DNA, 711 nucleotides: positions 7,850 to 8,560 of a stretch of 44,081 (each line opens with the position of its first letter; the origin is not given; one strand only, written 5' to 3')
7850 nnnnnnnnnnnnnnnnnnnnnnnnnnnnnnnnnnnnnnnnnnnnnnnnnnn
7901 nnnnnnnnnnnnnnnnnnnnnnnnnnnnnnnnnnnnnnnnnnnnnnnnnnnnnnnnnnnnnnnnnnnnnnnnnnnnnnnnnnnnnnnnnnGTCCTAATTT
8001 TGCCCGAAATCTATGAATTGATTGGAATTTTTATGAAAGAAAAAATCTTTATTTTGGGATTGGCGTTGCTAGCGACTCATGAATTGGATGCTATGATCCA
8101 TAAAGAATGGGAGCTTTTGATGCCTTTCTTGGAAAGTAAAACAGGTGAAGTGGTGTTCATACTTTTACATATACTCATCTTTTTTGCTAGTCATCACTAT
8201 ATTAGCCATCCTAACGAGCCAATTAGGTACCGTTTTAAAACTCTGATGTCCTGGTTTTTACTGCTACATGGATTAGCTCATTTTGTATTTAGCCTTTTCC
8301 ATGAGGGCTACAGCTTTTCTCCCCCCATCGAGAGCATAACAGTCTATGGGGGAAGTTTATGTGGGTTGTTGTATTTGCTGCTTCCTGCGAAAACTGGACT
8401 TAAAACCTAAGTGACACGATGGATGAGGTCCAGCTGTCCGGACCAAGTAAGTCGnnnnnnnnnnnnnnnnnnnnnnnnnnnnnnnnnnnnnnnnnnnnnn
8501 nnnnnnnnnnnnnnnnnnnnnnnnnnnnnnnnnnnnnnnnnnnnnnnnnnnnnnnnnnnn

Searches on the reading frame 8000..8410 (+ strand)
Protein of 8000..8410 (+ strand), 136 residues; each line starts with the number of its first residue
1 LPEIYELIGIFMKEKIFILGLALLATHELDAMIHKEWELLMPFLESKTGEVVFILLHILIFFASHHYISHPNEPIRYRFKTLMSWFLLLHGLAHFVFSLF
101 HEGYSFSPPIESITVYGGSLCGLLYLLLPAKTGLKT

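Call 45: search_protein_families(library=pfam, proteins=[window:8000-8410:+], max_evalue=0.001)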
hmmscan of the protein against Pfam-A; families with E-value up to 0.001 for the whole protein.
window:8000-8410:+ (136 aa): 1 family
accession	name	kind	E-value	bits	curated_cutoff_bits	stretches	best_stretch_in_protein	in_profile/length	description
PF20460.3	DUF6713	-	3.5e-15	56.4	27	1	14-128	2-113/117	Family of unknown function (DUF6713)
